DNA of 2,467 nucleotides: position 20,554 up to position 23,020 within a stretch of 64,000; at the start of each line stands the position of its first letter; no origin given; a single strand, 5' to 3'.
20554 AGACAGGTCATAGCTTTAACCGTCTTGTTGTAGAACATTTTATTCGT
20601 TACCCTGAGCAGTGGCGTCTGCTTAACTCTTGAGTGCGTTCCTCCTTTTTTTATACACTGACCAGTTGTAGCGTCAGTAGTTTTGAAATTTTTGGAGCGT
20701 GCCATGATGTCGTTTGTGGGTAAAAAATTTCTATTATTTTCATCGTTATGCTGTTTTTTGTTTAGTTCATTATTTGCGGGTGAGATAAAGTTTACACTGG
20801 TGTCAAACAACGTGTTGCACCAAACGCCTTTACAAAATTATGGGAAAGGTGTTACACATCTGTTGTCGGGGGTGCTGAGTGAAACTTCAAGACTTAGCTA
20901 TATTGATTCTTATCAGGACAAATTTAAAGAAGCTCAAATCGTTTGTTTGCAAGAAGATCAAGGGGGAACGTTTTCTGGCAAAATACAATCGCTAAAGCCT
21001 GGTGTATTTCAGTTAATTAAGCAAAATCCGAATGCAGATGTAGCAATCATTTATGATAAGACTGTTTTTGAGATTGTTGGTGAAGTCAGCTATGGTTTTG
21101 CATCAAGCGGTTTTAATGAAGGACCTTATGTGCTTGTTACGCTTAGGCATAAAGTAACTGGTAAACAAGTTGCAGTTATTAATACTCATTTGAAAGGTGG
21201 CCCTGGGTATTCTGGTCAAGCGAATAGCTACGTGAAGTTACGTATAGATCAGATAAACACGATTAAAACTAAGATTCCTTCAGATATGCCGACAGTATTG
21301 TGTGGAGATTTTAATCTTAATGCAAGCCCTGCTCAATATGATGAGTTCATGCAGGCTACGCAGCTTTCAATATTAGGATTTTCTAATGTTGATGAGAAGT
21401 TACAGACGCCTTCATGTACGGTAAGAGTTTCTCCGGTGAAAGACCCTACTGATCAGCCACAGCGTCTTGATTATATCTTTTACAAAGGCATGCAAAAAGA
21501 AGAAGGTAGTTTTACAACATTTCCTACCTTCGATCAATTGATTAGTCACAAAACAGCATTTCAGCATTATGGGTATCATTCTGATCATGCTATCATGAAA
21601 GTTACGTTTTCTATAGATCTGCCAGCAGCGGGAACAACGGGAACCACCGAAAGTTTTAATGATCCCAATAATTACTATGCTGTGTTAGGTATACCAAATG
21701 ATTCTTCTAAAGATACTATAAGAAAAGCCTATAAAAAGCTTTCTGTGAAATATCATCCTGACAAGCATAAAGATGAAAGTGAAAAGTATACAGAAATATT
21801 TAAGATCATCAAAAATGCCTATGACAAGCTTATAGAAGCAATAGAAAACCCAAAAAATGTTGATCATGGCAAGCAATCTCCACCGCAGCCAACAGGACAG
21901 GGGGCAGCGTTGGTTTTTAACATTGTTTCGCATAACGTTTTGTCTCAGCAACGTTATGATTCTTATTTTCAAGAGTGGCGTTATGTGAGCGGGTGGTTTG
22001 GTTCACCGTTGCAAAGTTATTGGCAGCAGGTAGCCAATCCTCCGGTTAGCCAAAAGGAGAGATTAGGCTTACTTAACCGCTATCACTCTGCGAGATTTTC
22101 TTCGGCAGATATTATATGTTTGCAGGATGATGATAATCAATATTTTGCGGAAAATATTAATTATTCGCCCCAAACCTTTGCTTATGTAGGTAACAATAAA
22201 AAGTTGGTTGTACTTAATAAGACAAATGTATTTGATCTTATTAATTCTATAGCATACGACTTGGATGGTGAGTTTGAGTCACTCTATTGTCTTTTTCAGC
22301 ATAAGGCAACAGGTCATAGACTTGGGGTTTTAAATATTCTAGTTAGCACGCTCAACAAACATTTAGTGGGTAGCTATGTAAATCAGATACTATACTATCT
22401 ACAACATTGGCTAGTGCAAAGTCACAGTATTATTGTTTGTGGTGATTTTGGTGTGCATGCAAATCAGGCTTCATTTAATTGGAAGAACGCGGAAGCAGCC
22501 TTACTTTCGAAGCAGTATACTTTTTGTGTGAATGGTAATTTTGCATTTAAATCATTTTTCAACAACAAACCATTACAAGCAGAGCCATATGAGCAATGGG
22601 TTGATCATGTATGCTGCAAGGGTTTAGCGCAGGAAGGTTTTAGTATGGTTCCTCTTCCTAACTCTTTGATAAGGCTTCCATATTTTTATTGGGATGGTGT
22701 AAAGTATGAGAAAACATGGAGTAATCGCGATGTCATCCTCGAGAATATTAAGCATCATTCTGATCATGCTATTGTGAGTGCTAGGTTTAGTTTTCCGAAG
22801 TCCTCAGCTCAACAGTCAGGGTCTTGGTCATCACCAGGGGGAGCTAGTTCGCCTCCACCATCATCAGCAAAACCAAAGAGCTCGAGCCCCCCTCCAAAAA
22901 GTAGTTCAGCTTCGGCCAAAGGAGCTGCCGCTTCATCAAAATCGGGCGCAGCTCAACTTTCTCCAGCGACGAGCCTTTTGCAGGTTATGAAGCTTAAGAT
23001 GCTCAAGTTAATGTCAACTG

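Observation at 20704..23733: Secreted EEP - J domain - EEP - macro domain fusion: an unusual effector-like architecture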

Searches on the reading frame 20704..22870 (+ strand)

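Call 27: search_protein_representatives(protein=window:20704-22870:+)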
Query: 722 residues. Proteins with E-value up to 0.001 (for the whole library): 11588; up to 1e-10: 15; up to 1e-30: 1. The best 150 are listed.
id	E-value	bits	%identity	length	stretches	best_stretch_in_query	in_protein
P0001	0.0e+00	1679.9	100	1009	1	1-722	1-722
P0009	2.1e-16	75.8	45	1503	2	319-402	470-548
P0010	3.6e-15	71.8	29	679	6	320-394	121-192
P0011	1.2e-12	63.4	30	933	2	131-303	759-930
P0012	1.5e-12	63.1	49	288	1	322-401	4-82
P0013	2.2e-12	62.6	39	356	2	323-378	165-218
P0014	2.8e-12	62.2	39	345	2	308-377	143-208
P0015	3.5e-12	61.9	30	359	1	7-303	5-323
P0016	3.8e-12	61.8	44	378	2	322-378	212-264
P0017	4.4e-12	61.6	39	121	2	323-377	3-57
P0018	1.7e-11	59.6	46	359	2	319-373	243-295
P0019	3.8e-11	58.5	36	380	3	320-396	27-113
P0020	8.0e-11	57.4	52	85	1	316-377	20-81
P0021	8.2e-11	57.4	42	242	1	322-404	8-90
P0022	9.6e-11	57.1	45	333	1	320-401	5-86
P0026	3.8e-10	55.2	30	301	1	29-314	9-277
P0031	1.3e-09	53.4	33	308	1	33-265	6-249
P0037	2.7e-09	52.4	33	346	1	10-264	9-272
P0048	6.9e-09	51.0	54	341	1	327-378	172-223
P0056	9.9e-09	50.5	30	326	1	27-303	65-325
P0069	1.3e-08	50.1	50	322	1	322-381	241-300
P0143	5.1e-08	48.1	31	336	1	86-312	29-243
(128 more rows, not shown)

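Call 33: find_encoding_contigs(protein=P0143, flank=8000, max_places=3)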
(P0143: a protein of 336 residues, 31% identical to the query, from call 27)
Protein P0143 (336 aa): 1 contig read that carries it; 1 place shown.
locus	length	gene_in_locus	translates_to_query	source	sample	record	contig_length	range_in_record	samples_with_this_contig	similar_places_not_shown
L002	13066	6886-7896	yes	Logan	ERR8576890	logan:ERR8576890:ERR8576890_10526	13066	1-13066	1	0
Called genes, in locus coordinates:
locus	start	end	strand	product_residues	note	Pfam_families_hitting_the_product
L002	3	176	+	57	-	?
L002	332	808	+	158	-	-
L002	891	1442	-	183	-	-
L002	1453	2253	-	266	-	-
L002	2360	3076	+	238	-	PF20772:TACO1_YebC_N, PF01709:Transcrip_reg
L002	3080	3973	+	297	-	PF03755:YicC-like_N, PF08340:YicC-like_C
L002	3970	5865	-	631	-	PF08238:Sel1 (faint)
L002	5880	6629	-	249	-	PF01661:Macro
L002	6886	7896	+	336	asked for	PF03372:Exo_endo_phos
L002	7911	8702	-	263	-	-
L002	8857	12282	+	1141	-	PF02811:PHP, PF07733:DNA_pol3_alpha, PF17657:DNA_pol3_finger, PF14579:HHH_6, PF01336:tRNA_anti-codon (weak)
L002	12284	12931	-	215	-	-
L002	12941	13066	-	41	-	?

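Call 35: find_encoding_contigs(protein=P0026, flank=6000, max_places=3)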
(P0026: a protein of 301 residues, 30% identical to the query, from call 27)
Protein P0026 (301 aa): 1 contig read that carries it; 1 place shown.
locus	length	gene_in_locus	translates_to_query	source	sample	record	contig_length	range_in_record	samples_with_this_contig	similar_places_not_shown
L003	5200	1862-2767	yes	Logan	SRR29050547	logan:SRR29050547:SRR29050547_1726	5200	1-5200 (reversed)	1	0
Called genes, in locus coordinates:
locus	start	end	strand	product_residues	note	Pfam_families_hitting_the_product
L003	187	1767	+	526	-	PF08238:Sel1 (faint)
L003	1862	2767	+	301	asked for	PF03372:Exo_endo_phos (faint)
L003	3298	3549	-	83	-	-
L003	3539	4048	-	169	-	-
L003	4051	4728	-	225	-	-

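Call 55: search_protein_families(library=pfam, proteins=[P0011, L002:5883-6629:-, L002:3973-5865:-, L003:187-1764:+, P0015, P0037, P0056], max_evalue=0.01)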
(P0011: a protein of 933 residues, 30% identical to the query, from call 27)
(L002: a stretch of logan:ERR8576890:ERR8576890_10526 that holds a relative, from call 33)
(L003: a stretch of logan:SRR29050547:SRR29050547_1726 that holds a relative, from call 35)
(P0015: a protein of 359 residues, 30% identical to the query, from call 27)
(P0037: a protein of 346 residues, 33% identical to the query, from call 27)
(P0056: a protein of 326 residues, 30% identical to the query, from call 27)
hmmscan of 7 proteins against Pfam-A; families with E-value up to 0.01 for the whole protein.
P0011 (933 aa): 1 family
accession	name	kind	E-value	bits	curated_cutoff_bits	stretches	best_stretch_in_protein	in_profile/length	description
PF03372.29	Exo_endo_phos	-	5.2e-07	30.1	24.5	1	665-922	30-225/225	Endonuclease/Exonuclease/phosphatase family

L002:5883-6629:- (249 aa): 1 family
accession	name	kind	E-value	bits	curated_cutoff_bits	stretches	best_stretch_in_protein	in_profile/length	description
PF01661.27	Macro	-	2.4e-22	79.5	22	1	51-199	1-117/118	Macro domain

L002:3973-5865:- (631 aa): 1 family
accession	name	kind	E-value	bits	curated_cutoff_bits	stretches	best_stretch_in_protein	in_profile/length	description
PF08238.18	Sel1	-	6e-27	93.5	30.7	2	217-249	3-35/36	Sel1 repeat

L003:187-1764:+ (526 aa): 2 families
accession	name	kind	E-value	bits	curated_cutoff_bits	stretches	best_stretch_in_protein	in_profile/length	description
PF08238.18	Sel1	-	6.8e-15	55.4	30.7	0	92-123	5-36/36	Sel1 repeat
PF01491.21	Frataxin_Cyay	-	0.00076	20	21.3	1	357-436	10-90/107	Frataxin-like domain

P0015 (359 aa): 1 family
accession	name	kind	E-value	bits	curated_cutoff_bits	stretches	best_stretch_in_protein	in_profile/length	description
PF03372.29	Exo_endo_phos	-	9.2e-07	29.3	24.5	1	30-315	2-225/225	Endonuclease/Exonuclease/phosphatase family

P0037 (346 aa): 2 families
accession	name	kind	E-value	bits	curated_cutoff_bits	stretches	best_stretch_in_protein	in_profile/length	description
PF03372.29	Exo_endo_phos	-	1.1e-09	38.8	24.5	1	57-307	16-225/225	Endonuclease/Exonuclease/phosphatase family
PF22669.2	Exo_endo_phos2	-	0.0015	18.6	27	0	127-234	112-192/288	Endonuclease/Exonuclease/phosphatase family 2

P0056 (326 aa): 2 families
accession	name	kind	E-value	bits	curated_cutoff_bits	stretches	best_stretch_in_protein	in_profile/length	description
PF03372.29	Exo_endo_phos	-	0.00013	22.2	24.5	1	113-317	30-225/225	Endonuclease/Exonuclease/phosphatase family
PF14529.12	Exo_endo_phos_2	-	0.0066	16.7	27.4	0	210-320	13-116/117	Endonuclease-reverse transcriptase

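Call 86: search_protein_families(library=ncbifam, proteins=[P0031], max_evalue=1)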
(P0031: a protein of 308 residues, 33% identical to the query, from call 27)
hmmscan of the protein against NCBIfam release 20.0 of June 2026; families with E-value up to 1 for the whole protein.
P0031 (308 aa): 4 families
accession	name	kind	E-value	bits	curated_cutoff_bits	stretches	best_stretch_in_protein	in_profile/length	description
TIGR00633.1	xth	equivalog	1.2e-07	31.5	99.05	1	37-285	19-253/255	exodeoxyribonuclease III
NF008733.0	PRK11756.1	equivalog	1.5e-06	27.7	280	1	32-195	13-164/269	exodeoxyribonuclease III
TIGR00195.1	exoDNase_III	equivalog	4.5e-06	26.5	182.55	2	148-198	112-161/254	exodeoxyribonuclease III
NF003842.0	PRK05421.1-4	equivalog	1.2e-05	24.9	144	0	35-84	50-103/259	endonuclease/exonuclease/phosphatase family protein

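Call 89: find_encoding_contigs(protein=P0048, flank=8000, max_places=2)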
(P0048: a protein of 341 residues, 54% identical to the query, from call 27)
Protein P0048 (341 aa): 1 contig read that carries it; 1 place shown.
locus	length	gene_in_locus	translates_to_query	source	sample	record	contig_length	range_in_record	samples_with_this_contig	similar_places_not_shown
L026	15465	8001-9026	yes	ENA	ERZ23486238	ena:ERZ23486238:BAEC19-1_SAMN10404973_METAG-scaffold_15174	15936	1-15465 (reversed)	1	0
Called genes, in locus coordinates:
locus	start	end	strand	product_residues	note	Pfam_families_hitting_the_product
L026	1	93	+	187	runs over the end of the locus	?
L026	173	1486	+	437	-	PF01235:Na_Ala_symp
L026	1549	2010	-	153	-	PF02130:YbeY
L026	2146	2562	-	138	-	-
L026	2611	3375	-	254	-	-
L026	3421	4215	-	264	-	-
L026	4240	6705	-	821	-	PF00133:tRNA-synt_1, PF01406:tRNA-synt_1e (faint), PF09334:tRNA-synt_1g, PF08264:Anticodon_1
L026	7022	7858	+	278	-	-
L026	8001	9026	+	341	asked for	PF00226:DnaJ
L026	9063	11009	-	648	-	PF13432:TPR_16 (weak), PF14559:TPR_19 (weak), PF23914:TPR_CcmH_CycH, PF12895:ANAPC3, PF14559:TPR_19 (weak), PF13431:TPR_17 (weak), PF25062:ARM_TT21_N (weak), PF13432:TPR_16, +15 more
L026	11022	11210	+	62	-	-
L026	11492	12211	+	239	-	-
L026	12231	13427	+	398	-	PF00579:tRNA-synt_1b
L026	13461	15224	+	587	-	PF12796:Ank_2, PF13637:Ank_4, PF13857:Ank_5, PF00023:Ank, PF13637:Ank_4, PF12796:Ank_2, PF12796:Ank_2, PF13637:Ank_4, +7 more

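Call 91: find_encoding_contigs(protein=P0015, flank=8000, max_places=3)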
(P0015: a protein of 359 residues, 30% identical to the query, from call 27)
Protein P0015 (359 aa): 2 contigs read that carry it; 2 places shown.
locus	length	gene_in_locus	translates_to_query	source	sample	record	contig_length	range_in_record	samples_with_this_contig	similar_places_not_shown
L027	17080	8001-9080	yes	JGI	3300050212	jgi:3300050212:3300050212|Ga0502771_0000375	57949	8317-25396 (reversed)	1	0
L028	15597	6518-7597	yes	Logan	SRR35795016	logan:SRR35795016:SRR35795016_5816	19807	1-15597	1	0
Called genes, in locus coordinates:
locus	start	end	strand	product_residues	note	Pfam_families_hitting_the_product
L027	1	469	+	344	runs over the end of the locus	PF02912:Phe_tRNA-synt_N, PF01409:tRNA-synt_2d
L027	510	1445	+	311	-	PF00483:NTP_transferase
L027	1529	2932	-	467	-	PF08245:Mur_ligase_M (weak)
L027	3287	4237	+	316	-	PF01368:DHH, PF02272:DHHA1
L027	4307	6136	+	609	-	-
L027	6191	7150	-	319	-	PF01946:Thi4 (faint), PF00890:FAD_binding_2 (faint), PF01266:DAO (faint), PF03486:HI0933_like (faint), PF07992:Pyr_redox_2, PF12831:FAD_oxidored (faint), PF13738:Pyr_redox_3, PF00070:Pyr_redox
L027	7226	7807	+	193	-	PF00578:AhpC-TSA, PF08534:Redoxin, PF10417:1-cysPrx_C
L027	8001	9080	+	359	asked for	PF03372:Exo_endo_phos (weak)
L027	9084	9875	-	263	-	-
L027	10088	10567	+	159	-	PF09835:DUF2062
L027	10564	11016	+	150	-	PF01668:SmpB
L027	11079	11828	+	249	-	-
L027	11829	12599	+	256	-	PF03099:BPL_LplA_LipB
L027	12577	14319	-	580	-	PF00149:Metallophos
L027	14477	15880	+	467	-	-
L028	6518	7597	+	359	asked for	PF03372:Exo_endo_phos (weak)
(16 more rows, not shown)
